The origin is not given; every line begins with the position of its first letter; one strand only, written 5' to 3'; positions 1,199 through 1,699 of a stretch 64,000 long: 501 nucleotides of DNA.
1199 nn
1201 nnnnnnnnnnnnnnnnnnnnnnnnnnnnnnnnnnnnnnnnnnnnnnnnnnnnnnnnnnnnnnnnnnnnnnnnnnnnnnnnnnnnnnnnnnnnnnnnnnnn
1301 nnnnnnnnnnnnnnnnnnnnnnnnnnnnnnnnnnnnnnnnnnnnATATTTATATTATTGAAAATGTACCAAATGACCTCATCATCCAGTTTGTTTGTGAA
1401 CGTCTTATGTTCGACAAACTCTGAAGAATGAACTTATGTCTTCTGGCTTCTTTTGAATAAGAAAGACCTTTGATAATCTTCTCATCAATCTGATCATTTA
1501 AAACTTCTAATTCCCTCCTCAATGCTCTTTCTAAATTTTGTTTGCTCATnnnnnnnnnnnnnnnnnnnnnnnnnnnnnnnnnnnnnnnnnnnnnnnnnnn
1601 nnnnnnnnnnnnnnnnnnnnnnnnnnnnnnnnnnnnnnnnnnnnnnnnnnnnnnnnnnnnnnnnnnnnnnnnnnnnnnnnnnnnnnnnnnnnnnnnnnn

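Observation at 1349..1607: SOS promoter with Cheo-type LexA box driving a small-protein/lexA operon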

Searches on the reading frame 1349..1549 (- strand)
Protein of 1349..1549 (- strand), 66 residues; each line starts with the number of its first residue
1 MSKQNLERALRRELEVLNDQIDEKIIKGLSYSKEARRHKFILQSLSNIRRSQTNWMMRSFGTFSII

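Call 6: search_protein_families(library=pfam, proteins=[window:1349-1549:-], max_evalue=0.1)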
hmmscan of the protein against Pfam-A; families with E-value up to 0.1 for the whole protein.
window:1349-1549:- (66 aa): 1 family
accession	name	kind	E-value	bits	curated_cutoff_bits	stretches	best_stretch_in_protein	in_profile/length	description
PF15766.10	DUF4695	-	0.038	14.6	27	1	16-55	45-84/105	Domain of unknown function (DUF4695)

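Call 10: search_protein_families(library=ncbifam, proteins=[window:1349-1549:-], max_evalue=1)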
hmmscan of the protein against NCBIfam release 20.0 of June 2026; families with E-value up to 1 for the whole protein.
window:1349-1549:- (66 aa): 0 families

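Call 11: find_homologous_proteins(query=window:1349-1549:-, max_evalue=0.01)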
Query window:1349-1549:- (66 aa): 75 proteins with E <= 0.01 among 79 candidates.
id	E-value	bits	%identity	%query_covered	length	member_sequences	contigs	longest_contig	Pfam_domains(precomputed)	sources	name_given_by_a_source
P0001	2.6e-34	132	100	100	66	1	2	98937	-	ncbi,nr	ncbi:hypothetical protein H0W91_00785 [Patescibacteria group bacterium]|nr:hypothetical protein [Pat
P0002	1.5e-25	105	77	100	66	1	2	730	-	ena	-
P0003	7.2e-23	96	76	100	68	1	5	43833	-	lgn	-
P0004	1.3e-22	96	74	100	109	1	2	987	-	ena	-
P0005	5.5e-22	94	75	100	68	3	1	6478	-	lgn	-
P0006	1.7e-21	92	71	100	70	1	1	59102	-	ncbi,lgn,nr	ncbi:MAG: hypothetical protein NTX96_01415 [Candidatus Zambryskibacteria bacterium]|nr:hypothetical 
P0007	1.4e-20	89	71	91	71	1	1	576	-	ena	-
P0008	1.5e-20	89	72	92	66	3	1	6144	-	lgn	-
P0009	3.7e-20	88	73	91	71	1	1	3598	-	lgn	-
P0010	3.8e-20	88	69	92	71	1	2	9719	-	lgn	-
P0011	8.2e-20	87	70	100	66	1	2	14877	-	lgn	-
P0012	1.2e-19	86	71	91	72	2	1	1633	-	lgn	-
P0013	1.3e-19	86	70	92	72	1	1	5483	-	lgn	-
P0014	2.3e-19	85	61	97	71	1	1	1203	-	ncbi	-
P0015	2.4e-19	85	68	97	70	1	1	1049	-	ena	-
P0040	9.4e-18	80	63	100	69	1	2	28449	-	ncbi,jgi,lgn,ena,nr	ncbi:MAG: hypothetical protein NTV02_00525 [Candidatus Zambryskibacteria bacterium]|jgi:hypothetical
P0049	3.8e-17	79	63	97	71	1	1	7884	-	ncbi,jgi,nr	ncbi:TPA: hypothetical protein DCQ44_03085 [Candidatus Taylorbacteria bacterium]|nr:hypothetical pro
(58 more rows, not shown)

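Call 31: search_solved_structures(query=A1, max_evalue=10, show_alignments=2)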
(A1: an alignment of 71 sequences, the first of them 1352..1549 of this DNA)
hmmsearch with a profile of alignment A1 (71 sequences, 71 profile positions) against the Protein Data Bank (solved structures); distinct sequences matched with E-value up to 10: 2.
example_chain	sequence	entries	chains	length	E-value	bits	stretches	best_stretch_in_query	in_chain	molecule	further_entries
2yhf_A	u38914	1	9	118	0.37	13.7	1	13-58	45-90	C-TYPE LECTIN DOMAIN FAMILY 5 MEMBER A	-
7sqk_C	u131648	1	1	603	9.9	9.2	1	11-65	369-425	HAUS augmin-like complex subunit 3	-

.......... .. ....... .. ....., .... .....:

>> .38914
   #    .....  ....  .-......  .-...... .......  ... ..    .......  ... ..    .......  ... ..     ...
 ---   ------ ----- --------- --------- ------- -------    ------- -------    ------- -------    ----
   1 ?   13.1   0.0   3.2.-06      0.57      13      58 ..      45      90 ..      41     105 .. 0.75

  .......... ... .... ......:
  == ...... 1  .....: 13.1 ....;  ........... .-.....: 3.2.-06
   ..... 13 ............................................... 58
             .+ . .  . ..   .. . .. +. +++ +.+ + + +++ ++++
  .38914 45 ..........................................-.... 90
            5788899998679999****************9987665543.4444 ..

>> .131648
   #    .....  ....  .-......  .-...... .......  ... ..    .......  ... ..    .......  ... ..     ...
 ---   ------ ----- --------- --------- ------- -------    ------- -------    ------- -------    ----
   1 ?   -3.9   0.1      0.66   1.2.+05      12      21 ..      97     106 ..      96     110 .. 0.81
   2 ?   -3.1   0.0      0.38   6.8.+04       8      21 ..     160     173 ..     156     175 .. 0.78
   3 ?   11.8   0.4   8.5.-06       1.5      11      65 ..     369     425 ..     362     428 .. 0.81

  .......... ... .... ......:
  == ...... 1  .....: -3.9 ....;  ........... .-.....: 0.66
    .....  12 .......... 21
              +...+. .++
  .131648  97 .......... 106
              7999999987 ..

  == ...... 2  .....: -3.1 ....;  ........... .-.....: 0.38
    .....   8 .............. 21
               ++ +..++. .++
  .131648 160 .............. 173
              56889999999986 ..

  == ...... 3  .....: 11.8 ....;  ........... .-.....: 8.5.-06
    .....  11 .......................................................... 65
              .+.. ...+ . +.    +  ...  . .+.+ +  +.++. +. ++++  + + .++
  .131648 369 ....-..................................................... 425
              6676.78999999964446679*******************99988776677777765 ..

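Call 39: predict_structure(alignment_id=A1)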
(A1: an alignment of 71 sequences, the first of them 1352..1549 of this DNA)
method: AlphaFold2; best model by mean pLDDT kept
length: 66 residues; sequences in the alignment: 71
mean_pLDDT: 85.4   pTM: 0.62
mean pLDDT of the five models: 85.4, 85.1, 85.0, 70.0, 67.6
residues with pLDDT >= 90: 43; 70-90: 8; 50-70: 14; < 50: 1
segments of 3 or more residues with pLDDT < 50: none
pLDDT, mean of each block of 10 residues (from residue 1): 87 97 98 96 91 62 54
secondary structure, 60 per line:
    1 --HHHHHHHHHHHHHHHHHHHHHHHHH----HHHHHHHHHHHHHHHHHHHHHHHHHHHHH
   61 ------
elements in order: H3-27 H32-60
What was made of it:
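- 1349..1549 (-): Small ORF of 66 aa (stop included): a basic helical-hairpin protein, first cistron of the operon. The AlphaFold2 model has two helices and pLDDT 85 (call 39).
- On SulA: The fold is a two-helix hairpin (call 39).
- The AlphaFold2 hairpin is confident (call 39).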

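Call 41: search_protein_representatives(alignment_id=A1)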
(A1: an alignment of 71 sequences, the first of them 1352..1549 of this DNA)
Query: 71 sequences, 71 profile positions. Proteins with E-value up to 0.001 (for the whole library): 334; up to 1e-10: 141; up to 1e-30: 1. The best 150 are listed.
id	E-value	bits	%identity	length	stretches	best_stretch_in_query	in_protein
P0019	9.1e-35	134.3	-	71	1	1-71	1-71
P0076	6.1e-30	118.8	-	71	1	1-68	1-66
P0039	4.1e-27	109.7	-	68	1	1-67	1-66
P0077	7.8e-24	99.2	-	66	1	1-65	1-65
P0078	1.9e-23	98.0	-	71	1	1-71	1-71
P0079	3.8e-23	97.0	-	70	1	1-71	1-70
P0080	3.4e-22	94.0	-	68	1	1-70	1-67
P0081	2.2e-21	91.4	-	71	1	1-70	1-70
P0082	2.8e-21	91.0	-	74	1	1-70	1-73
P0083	9.1e-21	89.4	-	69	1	1-71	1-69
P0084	2.1e-20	88.2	-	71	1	1-71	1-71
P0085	7.0e-20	86.6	-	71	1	1-70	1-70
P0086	1.2e-19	85.8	-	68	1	1-71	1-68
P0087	2.9e-19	84.6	-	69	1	1-70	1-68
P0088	3.4e-19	84.4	-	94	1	1-70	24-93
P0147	9.5e-14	66.9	-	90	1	1-53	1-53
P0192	1.3e-11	60.1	-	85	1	1-53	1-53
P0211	9.1e-11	57.4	-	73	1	1-59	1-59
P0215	1.2e-10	57.0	-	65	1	1-62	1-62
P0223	1.9e-10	56.3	-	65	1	1-65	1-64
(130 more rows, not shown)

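Call 43: fold_search(model_id=the predicted structure, library=pdb)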
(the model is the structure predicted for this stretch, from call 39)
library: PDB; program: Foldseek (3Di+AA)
matches with E <= 10: 132; with E <= 0.001: 0
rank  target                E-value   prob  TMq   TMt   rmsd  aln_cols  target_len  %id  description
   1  7ls1_b2               9.2e-01  0.30  0.45  0.31   5.2        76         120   12  80S ribosome from mouse bound to eEF2 (Class II) (released 2021-11-03)
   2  1skv_C                9.8e-01  0.97  0.75  0.84   1.3        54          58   17  Crystal Structure of D-63 from Sulfolobus Spindle Virus 1 (released 2004-07-13)
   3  6c48_A                1.1e+00  0.84  0.70  0.57   4.3        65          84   12  Crystal structure of B-Myb-LIN9-LIN52 complex (released 2018-09-19)
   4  6hdz_A                1.4e+00  0.94  0.69  0.11   1.0        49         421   16  Pseudomonas aeruginosa Seryl-tRNA Synthetase in Complex with 5'-O-(N-(L-seryl)-Sulfamoyl)uridine (released 2019-12-04)
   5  1skv_B                1.4e+00  0.93  0.77  0.82   1.4        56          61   16  Crystal Structure of D-63 from Sulfolobus Spindle Virus 1 (released 2004-07-13)
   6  6c48_D                1.4e+00  0.77  0.71  0.55   3.8        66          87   11  Crystal structure of B-Myb-LIN9-LIN52 complex (released 2018-09-19)
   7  6he3_A                1.8e+00  0.90  0.69  0.11   1.0        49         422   16  Pseudomonas aeruginosa Seryl-tRNA Synthetase in Complex with 5'-O-(N-(L-seryl)-sulfamoyl)cytidine (released 2019-12-04)
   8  8cws_B                2.0e+00  0.89  0.72  0.85   0.9        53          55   15  Accurate computational design of genetically encoded 3D protein crystals (released 2023-11-01)
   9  6he1_A                2.1e+00  0.89  0.70  0.12   0.9        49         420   16  Pseudomonas aeruginosa Seryl-tRNA Synthetase in Complex with 5'-O-(N-(L-seryl)-sulfamoyl)N3-methyluridine (released 2019-12-04)
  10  6x94                  2.2e+00  0.84  0.73  0.13   1.7        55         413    7  An orthogonal seryl-tRNA synthetase/tRNA pair for noncanonical amino acid mutagenesis in Escherichia coli (released 2020-11-04)
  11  5j0k_A                2.2e+00  0.82  0.75  0.68   1.6        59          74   15  De novo design of protein homo-oligomers with modular hydrogen bond network-mediated specificity (released 2016-05-25)
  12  5j0k_B                2.4e+00  0.82  0.77  0.70   1.4        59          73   15  De novo design of protein homo-oligomers with modular hydrogen bond network-mediated specificity (released 2016-05-25)
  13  5j73_C                2.4e+00  0.44  0.63  0.57   3.0        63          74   19  De novo design of protein homo-oligomers with modular hydrogen bond network-mediated specificity (released 2016-05-25)
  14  3qne                  2.6e+00  0.75  0.72  0.12   2.7        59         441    8  Candida albicans seryl-tRNA synthetase (released 2011-08-03)
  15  3csx_A                2.6e+00  0.51  0.64  0.68   2.7        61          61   13  Structural characterization of a protein in the DUF683 family- crystal structure of cce_0567 from the cyanobacterium C (released 2008-06-10)
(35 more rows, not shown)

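Call 60: find_encoding_contigs(protein=P0147, flank=3000, max_places=3)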
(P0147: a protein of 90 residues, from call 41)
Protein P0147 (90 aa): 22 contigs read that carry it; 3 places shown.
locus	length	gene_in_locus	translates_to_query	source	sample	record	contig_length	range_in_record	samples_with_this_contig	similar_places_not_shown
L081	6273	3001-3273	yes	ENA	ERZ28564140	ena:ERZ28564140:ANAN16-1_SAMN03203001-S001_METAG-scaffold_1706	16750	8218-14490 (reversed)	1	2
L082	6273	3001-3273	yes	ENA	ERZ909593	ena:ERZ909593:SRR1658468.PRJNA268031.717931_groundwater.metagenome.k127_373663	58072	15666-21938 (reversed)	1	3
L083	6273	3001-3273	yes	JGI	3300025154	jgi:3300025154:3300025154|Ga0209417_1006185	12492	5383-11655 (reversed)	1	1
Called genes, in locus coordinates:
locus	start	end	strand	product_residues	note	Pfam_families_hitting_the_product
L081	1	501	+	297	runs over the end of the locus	PF25145:NfeD1b_N (weak), PF01343:Peptidase_S49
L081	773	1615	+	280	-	-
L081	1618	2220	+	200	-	PF12917:YfbR-like, PF13023:HD_3, PF01966:HD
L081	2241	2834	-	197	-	PF00565:SNase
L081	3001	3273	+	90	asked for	-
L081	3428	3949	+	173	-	PF00717:Peptidase_S24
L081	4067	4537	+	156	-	PF00717:Peptidase_S24 (faint)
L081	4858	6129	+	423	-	PF00817:IMS, PF11798:IMS_HHH (faint), PF11799:IMS_C, PF13438:DUF4113 (weak)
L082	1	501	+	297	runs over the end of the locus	PF25145:NfeD1b_N (weak), PF01343:Peptidase_S49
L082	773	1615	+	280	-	-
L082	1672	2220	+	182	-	PF12917:YfbR-like, PF13023:HD_3, PF01966:HD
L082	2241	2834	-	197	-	PF00565:SNase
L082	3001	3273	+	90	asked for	-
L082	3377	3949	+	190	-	PF00717:Peptidase_S24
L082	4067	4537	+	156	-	PF00717:Peptidase_S24 (faint)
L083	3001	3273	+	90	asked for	-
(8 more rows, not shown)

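Call 61: find_encoding_contigs(protein=P0223, flank=3000, max_places=2)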
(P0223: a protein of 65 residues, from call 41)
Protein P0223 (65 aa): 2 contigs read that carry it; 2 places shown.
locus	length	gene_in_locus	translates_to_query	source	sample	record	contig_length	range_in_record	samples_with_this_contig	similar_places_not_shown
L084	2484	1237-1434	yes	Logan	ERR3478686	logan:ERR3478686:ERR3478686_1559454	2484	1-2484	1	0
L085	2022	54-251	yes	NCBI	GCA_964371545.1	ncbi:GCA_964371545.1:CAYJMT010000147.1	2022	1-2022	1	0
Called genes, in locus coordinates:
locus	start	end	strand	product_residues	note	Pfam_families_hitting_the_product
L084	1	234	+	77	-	?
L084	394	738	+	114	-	PF18924:DUF5674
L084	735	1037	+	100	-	-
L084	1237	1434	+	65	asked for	-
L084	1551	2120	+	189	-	PF00717:Peptidase_S24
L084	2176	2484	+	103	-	?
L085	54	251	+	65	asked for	-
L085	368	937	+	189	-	PF00717:Peptidase_S24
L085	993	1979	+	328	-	PF02086:MethyltransfD12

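Call 62: find_encoding_contigs(protein=P0215, flank=3000, max_places=2)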
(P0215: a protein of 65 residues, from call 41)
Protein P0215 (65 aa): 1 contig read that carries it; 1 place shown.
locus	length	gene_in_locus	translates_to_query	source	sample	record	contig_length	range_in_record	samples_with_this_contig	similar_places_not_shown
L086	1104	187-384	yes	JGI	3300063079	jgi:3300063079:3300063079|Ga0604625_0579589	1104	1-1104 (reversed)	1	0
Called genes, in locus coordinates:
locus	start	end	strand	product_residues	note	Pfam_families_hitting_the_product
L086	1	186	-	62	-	?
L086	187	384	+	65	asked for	-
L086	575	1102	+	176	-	?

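Call 63: find_encoding_contigs(protein=P0211, flank=3000, max_places=2)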
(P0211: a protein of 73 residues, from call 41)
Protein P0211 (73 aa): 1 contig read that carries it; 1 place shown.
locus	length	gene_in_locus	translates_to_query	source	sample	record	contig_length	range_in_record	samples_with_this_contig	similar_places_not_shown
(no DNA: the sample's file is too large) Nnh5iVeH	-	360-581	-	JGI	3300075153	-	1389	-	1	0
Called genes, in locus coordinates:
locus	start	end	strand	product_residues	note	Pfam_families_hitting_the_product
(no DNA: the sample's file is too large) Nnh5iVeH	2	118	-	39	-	?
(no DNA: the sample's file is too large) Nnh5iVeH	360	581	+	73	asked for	-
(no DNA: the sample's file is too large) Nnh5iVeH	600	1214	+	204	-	PF00717:Peptidase_S24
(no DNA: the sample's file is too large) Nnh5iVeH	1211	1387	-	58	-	?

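Call 64: find_encoding_contigs(protein=P0192, flank=3000, max_places=2)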
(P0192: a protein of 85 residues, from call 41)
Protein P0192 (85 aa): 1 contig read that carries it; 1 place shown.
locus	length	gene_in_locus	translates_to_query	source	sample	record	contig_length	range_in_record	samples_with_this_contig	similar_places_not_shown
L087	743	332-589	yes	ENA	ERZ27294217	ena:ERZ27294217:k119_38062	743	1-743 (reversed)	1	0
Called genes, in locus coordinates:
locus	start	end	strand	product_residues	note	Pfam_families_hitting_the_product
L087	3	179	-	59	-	?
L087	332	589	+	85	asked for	-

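Call 73: find_related_loci(query=A1, collection=viral_contigs, flank=4000)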
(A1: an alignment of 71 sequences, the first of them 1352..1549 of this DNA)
Query A1 (66 aa) in viral_contigs; peptide patterns used: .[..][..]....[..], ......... (x = any residue, [..] = any of these).
150 stretches matched a pattern, but none encodes a relative of the query by tblastn (E <= 1e-3).
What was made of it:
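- Tried and rejected: There is no copy of the small protein (call 73), so a prophage origin is not supported.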

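Call 78: search_protein_families(library=padloc, proteins=[window:1352-1549:-, P0147], max_evalue=1)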
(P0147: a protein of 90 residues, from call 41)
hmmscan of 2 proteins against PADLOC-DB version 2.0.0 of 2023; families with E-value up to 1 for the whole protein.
window:1352-1549:- (66 aa): 0 families

P0147 (90 aa): 0 families

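Call 79: search_protein_families(library=phrogs, proteins=[window:1352-1549:-, P0147], max_evalue=1)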
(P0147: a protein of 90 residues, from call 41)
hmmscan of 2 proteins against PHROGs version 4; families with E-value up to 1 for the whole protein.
window:1352-1549:- (66 aa): 1 family
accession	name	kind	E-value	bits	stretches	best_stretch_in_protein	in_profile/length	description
phrog_13305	-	unknown function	0.19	12.6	1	40-56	27-43/46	-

P0147 (90 aa): 1 family
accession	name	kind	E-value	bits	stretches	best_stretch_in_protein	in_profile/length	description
phrog_11726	-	moron, auxiliary metabolic gene and host takeover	0.3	12.3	1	1-44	38-81/89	sporulation stage III protein D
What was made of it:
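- Tried and rejected: Pfam, NCBIfam, PADLOC, PHROGs, PDB sequences and Foldseek against PDB gave nothing significant (calls 6, 10, 31, 43, 78, 79).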
